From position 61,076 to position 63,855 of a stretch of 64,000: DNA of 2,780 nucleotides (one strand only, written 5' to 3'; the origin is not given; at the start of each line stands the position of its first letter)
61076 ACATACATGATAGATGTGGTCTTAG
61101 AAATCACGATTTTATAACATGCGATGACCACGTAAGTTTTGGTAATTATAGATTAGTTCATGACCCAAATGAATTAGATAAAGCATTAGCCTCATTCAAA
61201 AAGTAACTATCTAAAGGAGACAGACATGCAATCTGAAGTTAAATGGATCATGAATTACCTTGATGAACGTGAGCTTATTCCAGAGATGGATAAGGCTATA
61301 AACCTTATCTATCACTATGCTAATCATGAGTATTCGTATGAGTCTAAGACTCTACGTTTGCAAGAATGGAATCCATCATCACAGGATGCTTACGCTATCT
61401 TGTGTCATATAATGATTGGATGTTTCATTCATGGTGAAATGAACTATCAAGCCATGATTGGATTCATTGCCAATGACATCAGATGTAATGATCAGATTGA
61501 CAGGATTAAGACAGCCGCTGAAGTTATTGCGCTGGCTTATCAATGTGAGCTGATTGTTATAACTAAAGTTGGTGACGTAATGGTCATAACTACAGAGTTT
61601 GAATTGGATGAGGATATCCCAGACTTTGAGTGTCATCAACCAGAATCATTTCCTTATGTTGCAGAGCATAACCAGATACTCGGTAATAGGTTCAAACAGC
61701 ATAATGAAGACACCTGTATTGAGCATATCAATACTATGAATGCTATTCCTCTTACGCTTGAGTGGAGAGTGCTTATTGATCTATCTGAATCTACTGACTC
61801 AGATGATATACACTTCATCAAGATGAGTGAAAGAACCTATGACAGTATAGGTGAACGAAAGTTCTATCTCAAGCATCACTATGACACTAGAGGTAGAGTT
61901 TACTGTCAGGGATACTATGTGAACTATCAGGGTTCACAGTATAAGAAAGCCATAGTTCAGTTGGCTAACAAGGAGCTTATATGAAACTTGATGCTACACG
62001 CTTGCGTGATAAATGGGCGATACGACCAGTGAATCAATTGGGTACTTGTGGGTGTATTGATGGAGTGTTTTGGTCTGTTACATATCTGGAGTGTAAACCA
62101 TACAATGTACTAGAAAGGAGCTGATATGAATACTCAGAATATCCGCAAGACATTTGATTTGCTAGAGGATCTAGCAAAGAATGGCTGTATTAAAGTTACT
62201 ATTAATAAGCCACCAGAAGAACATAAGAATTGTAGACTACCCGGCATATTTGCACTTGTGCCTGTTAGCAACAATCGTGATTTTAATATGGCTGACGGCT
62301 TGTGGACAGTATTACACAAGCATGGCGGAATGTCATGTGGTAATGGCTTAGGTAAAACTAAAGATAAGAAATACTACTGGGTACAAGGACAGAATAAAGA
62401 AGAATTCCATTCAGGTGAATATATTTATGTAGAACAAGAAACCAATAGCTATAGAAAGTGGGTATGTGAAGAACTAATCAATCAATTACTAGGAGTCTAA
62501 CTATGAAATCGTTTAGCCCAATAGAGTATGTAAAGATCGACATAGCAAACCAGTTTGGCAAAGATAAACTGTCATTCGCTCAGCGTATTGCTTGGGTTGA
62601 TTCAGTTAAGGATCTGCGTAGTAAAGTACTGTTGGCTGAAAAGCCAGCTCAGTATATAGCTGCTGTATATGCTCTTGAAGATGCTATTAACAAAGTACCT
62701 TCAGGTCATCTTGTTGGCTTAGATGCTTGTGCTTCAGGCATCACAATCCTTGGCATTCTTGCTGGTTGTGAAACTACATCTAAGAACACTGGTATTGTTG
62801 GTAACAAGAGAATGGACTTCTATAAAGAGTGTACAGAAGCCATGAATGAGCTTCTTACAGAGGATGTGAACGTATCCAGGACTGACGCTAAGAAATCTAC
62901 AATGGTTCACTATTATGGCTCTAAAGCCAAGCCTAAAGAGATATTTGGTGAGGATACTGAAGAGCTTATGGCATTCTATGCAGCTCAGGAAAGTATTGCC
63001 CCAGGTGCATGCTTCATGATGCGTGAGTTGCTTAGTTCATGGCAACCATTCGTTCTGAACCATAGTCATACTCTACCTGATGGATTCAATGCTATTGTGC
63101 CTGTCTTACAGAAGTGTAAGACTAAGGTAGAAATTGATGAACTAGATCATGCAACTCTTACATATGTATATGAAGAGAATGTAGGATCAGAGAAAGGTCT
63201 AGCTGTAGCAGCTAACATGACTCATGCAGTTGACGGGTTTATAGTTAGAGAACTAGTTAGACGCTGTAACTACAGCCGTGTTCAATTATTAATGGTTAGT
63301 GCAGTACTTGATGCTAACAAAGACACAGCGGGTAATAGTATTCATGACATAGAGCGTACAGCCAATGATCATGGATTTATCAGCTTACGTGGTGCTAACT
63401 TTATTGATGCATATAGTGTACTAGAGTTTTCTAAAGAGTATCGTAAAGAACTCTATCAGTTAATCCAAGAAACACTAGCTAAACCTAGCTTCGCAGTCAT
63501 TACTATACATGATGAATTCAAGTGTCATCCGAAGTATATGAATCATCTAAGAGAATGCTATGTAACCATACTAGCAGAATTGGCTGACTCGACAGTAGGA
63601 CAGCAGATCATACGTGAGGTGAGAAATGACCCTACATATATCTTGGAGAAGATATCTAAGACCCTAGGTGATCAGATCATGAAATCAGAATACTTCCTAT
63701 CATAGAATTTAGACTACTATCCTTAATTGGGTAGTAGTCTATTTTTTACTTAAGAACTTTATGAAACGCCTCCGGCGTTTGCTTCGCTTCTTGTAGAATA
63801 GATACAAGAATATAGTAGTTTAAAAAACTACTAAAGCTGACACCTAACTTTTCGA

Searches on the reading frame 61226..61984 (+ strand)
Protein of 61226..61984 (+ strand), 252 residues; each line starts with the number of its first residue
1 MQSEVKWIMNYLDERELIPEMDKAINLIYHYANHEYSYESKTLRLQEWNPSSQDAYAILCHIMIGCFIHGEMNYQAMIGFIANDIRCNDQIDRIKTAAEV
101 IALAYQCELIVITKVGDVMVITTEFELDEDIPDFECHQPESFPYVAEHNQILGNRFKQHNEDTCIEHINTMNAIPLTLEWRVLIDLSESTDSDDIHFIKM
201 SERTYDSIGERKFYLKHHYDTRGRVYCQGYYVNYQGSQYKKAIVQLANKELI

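Call 103: search_protein_families(library=phrogs, proteins=[window:61226-61984:+], max_evalue=0.001)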
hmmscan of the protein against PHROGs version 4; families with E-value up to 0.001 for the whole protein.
window:61226-61984:+ (252 aa): 2 families
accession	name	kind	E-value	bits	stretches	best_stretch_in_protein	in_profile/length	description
phrog_2166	-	DNA, RNA and nucleotide metabolism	8.5e-36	124.8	2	149-252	198-319/505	N4-like RNA polymerase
phrog_414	-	DNA, RNA and nucleotide metabolism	8.9e-08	31.8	1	209-250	380-421/816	RNA polymerase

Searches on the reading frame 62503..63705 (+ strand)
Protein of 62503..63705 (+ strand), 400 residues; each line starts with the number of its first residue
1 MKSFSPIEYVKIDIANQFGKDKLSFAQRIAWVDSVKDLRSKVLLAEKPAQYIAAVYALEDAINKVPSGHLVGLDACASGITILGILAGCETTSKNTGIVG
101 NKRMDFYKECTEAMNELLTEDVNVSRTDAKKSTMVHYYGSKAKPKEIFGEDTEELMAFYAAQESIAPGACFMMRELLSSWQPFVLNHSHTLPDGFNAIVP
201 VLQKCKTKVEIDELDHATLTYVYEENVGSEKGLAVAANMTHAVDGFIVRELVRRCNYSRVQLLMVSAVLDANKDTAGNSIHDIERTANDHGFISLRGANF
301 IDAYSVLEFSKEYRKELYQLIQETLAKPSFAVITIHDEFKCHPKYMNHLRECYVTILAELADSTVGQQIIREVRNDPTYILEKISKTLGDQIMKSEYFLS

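Call 103: search_protein_families(library=phrogs, proteins=[window:62503-63705:+], max_evalue=0.001)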
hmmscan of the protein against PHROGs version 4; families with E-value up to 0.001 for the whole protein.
window:62503-63705:+ (400 aa): 3 families
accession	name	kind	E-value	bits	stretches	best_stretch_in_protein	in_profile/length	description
phrog_2051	-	DNA, RNA and nucleotide metabolism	8.5e-119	398.2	1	1-400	1-401/401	RNA polymerase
phrog_20599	-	DNA, RNA and nucleotide metabolism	5.2e-34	118.2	1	1-130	1-133/149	RNA polymerase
phrog_414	-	DNA, RNA and nucleotide metabolism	3.9e-21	76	1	9-142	430-596/816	RNA polymerase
